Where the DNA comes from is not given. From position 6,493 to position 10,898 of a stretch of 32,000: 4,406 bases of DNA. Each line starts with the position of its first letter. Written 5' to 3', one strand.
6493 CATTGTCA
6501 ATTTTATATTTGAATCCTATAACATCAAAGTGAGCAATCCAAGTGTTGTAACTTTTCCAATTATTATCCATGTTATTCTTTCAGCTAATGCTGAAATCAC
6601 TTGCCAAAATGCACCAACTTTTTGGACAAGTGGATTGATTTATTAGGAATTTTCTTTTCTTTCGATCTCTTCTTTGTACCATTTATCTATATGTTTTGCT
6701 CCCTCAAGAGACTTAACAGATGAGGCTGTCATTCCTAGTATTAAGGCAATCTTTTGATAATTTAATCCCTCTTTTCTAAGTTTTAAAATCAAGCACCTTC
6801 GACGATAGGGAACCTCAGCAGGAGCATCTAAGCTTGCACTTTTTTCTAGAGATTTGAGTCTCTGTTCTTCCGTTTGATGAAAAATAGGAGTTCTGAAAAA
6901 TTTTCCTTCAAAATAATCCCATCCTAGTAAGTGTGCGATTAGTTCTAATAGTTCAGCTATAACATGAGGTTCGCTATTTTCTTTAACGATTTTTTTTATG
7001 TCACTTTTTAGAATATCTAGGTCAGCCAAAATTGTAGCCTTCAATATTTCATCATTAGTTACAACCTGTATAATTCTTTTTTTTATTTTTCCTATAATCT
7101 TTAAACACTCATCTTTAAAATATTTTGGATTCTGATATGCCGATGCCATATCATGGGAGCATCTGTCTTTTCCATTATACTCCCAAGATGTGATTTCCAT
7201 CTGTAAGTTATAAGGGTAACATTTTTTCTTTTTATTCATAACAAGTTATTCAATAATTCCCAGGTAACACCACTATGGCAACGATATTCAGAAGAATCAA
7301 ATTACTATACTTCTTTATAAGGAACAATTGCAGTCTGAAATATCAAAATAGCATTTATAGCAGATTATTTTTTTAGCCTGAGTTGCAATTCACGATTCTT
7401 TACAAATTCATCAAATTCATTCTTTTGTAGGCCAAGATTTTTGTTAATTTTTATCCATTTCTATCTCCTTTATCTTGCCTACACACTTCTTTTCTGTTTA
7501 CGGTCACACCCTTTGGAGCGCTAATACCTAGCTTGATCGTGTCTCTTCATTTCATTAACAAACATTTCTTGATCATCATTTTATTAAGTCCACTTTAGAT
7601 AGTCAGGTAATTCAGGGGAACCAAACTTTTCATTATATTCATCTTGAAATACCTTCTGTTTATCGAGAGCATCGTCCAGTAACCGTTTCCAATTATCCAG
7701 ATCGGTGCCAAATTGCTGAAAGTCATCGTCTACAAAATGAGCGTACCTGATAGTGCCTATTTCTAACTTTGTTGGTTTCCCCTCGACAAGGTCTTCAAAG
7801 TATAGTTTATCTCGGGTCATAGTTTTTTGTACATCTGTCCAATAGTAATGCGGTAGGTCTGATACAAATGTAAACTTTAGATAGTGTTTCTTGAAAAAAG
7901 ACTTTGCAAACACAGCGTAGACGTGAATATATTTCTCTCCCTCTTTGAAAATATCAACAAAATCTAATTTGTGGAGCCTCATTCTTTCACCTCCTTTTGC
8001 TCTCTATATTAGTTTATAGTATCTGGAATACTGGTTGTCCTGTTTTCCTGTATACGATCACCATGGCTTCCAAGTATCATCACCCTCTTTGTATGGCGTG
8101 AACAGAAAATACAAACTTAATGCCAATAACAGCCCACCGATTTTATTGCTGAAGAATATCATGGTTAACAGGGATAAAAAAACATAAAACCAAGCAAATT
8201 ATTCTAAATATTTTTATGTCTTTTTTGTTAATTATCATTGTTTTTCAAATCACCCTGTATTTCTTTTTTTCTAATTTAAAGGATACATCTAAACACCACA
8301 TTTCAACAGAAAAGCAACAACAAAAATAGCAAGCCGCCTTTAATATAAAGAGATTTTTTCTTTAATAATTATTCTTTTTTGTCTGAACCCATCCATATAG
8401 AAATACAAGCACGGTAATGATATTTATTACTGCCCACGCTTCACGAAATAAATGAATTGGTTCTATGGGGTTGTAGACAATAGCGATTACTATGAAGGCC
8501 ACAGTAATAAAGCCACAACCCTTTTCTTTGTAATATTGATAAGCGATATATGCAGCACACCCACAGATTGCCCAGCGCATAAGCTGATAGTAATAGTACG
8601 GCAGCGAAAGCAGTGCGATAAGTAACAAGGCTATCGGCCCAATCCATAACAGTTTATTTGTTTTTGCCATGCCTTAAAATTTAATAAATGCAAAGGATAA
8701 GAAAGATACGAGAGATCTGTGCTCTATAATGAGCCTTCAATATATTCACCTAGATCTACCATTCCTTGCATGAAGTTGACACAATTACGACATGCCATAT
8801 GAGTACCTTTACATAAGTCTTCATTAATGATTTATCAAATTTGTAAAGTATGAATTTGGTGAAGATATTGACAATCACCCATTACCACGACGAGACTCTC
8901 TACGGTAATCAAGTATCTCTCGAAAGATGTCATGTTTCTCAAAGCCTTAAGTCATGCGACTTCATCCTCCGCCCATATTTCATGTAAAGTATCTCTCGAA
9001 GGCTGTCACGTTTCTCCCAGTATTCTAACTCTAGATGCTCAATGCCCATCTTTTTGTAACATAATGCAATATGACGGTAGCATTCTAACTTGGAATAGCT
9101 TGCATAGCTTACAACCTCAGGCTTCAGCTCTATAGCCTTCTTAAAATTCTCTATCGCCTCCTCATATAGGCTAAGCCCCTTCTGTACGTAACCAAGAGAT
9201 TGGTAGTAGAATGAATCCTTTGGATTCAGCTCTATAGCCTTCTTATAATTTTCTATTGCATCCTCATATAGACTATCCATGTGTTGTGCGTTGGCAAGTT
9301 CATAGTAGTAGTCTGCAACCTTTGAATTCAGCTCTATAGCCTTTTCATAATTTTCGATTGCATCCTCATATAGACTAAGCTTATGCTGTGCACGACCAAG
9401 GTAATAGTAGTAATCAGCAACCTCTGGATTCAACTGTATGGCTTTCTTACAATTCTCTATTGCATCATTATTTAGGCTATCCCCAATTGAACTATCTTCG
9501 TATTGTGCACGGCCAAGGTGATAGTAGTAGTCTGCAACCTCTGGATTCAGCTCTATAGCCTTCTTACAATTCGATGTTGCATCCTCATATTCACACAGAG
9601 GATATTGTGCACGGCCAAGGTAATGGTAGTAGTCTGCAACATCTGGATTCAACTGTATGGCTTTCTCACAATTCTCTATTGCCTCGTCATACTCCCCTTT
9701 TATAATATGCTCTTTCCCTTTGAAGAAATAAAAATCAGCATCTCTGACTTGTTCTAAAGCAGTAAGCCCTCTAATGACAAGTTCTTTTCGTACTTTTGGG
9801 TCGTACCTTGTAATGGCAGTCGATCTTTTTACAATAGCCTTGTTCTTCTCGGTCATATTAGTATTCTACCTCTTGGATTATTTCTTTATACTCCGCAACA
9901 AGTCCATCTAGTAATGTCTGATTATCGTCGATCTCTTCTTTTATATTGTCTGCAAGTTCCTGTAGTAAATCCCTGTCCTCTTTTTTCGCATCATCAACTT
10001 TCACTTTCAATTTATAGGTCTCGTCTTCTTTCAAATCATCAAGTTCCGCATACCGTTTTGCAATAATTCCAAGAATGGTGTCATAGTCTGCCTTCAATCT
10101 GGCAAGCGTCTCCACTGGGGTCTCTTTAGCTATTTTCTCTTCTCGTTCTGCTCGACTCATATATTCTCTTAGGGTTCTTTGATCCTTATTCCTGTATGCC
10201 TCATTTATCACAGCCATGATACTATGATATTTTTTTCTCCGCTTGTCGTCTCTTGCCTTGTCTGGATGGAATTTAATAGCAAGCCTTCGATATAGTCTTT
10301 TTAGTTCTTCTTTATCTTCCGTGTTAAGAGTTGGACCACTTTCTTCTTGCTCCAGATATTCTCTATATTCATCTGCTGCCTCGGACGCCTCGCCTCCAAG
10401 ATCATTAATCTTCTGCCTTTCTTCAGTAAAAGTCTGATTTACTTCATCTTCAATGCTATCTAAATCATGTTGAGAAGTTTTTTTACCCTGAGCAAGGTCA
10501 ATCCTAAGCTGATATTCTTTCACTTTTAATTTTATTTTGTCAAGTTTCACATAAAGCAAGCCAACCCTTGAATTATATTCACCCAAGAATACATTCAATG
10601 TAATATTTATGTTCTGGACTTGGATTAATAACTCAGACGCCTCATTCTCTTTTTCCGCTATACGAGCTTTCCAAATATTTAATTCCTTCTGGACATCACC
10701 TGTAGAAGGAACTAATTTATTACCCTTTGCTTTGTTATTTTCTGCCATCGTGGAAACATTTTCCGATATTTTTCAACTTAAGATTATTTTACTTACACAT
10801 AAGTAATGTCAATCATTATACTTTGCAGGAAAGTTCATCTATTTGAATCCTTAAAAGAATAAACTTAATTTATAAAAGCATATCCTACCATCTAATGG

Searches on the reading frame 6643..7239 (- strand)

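Call 20: search_protein_families(library=pfam, max_evalue=0.01, proteins=[window:6643-7239:-])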
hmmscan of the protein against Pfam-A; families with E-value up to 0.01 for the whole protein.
window:6643-7239:- (198 aa): 2 families
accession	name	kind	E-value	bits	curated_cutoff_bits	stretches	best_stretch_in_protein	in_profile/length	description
PF13384.12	HTH_23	-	0.00011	22.4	24.6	1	146-175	5-34/50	Homeodomain-like domain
PF08281.18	Sigma70_r4_2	-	0.0013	18.8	25.7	1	142-177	10-45/54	Sigma-70, region 4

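Call 65: search_protein_families(library=ncbifam, max_evalue=0.01, proteins=[window:6643-7239:-])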
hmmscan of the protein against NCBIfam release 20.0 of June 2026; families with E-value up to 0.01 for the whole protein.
window:6643-7239:- (198 aa): 1 family
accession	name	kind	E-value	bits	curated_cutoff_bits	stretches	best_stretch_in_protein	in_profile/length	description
TIGR02937.1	sigma70-ECF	superfamily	0.00063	19.4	42.9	1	75-178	96-153/165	sigma-70 family RNA polymerase sigma factor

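Call 89: search_protein_families(library=padloc, max_evalue=0.001, proteins=[window:6643-7239:-])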
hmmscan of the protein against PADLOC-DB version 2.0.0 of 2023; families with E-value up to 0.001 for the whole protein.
window:6643-7239:- (198 aa): 0 families

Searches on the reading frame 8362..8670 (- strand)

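Call 20: search_protein_families(library=pfam, max_evalue=0.01, proteins=[window:8362-8670:-])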
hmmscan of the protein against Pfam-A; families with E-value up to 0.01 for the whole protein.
window:8362-8670:- (102 aa): 1 family
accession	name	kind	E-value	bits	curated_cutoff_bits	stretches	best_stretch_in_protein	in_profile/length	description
PF20619.3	DUF6804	-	5e-22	78.3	27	1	5-92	2-88/91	Family of unknown function (DUF6804)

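Call 89: search_protein_families(library=padloc, max_evalue=0.001, proteins=[window:8362-8670:-])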
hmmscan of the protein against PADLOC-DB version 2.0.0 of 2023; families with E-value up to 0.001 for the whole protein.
window:8362-8670:- (102 aa): 0 families

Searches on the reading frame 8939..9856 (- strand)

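Call 20: search_protein_families(library=pfam, max_evalue=0.01, proteins=[window:8939-9856:-])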
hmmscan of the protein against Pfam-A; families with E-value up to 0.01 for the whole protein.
window:8939-9856:- (305 aa): 30 families (the best 25 are shown)
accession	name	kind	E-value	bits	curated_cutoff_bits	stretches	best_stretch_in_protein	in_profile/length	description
PF13414.12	TPR_11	-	5.8e-40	135.2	26.8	6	47-85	1-39/42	TPR repeat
PF00515.34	TPR_1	-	2.9e-37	125.4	27.8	5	40-72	1-33/34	Tetratricopeptide repeat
PF07719.23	TPR_2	-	2.4e-29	99.4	27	5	40-72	1-33/34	Tetratricopeptide repeat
PF13431.12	TPR_17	-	1.8e-26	90.6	24.4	3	204-236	2-34/34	Tetratricopeptide repeat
PF13181.12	TPR_8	-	1.6e-23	81.2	25.7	4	40-72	1-33/34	Tetratricopeptide repeat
PF13432.12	TPR_16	-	4.2e-19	69.1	32.7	2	162-214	12-64/65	Tetratricopeptide repeat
PF13424.12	TPR_12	-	4.3e-15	56.1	30.1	4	149-210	5-74/77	Tetratricopeptide repeat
PF13428.12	TPR_14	-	9.8e-14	51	23.5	0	52-82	13-43/44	Tetratricopeptide repeat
PF14559.12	TPR_19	-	4.4e-13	49.8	25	1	53-93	4-44/68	Tetratricopeptide repeat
PF23914.1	TPR_CcmH_CycH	-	2.6e-12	47.3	42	1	140-244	43-150/158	Cytochrome c-type biogenesis protein H TPR domain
PF10516.15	SHNi-TPR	-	2.8e-10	40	21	0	231-247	17-33/38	SHNi-TPR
PF12968.13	DUF3856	-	3.8e-10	40.3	27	0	179-211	5-39/143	Domain of Unknown Function (DUF3856)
PF25063.1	ARM_TT21_C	-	7e-09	36.3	35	1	127-212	109-195/209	Tetratricopeptide repeat protein 21 C-terminal ARM domain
PF24885.1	TPR_NPHP3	-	2e-07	31.1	100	0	132-207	84-167/239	Nephrocystin-3 TPR domain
PF12895.13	ANAPC3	-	3.7e-06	27.6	27.2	1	54-120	3-68/82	Anaphase-promoting complex, cyclosome, subunit 3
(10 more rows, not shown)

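Call 89: search_protein_families(library=padloc, max_evalue=0.001, proteins=[window:8939-9856:-])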
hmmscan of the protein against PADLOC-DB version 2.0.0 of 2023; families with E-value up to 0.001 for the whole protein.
window:8939-9856:- (305 aa): 1 family
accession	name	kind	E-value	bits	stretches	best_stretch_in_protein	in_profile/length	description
PDLC01172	TPR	-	2.6e-06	24.5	0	146-190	257-302/448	TPR repeats containing protein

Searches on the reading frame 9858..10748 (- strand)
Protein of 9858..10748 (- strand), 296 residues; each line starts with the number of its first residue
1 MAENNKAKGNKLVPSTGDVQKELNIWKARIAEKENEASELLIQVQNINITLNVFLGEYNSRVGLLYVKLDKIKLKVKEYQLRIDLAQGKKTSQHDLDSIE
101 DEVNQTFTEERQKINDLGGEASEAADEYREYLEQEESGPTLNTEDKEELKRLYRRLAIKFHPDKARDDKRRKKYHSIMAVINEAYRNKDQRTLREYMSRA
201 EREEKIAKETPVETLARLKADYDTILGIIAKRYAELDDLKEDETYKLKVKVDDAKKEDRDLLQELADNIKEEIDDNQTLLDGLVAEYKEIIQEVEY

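Call 20: search_protein_families(library=pfam, max_evalue=0.01, proteins=[window:9858-10748:-])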
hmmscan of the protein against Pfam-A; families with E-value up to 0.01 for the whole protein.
window:9858-10748:- (296 aa): 1 family
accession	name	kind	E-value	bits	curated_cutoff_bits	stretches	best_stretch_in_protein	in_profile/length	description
PF00226.36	DnaJ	-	5.4e-07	30.1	27.8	1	143-185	11-50/63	DnaJ domain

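Call 65: search_protein_families(library=ncbifam, max_evalue=0.01, proteins=[window:9858-10748:-])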
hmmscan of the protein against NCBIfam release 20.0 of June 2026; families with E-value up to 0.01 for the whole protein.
window:9858-10748:- (296 aa): 9 families
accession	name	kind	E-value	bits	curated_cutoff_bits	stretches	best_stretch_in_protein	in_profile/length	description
NF008035.0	PRK10767.1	subfamily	3.7e-06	26.2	338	1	143-256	15-130/374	molecular chaperone DnaJ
NF010874.0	PRK14281.1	equivalog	1.7e-05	24.1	619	1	143-192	14-63/397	chaperone protein DnaJ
TIGR02349.1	DnaJ_bact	equivalog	7.7e-05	22.2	377.2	1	145-206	13-74/354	molecular chaperone DnaJ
NF010885.0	PRK14292.1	equivalog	0.00017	20.7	585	1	143-186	13-52/371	chaperone protein DnaJ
NF010894.0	PRK14301.1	equivalog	0.0002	20.5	548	1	145-196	17-68/373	chaperone protein DnaJ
NF010871.0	PRK14278.1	equivalog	0.00067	18.6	502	1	146-191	17-61/378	molecular chaperone DnaJ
NF010892.0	PRK14299.1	equivalog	0.0009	18.5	392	1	145-192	17-60/291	chaperone protein DnaJ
NF007618.0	PRK10266.1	equivalog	0.0047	16.4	403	1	143-228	15-100/306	curved DNA-binding protein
NF050028.1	CldAdptActJ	equivalog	0.0059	17.1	150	1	145-186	15-58/93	cold adaptation protein ActJcold adaptation protein ActJ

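Call 89: search_protein_families(library=padloc, max_evalue=0.001, proteins=[window:9858-10748:-])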
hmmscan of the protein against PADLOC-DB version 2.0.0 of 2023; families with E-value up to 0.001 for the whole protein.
window:9858-10748:- (296 aa): 0 families
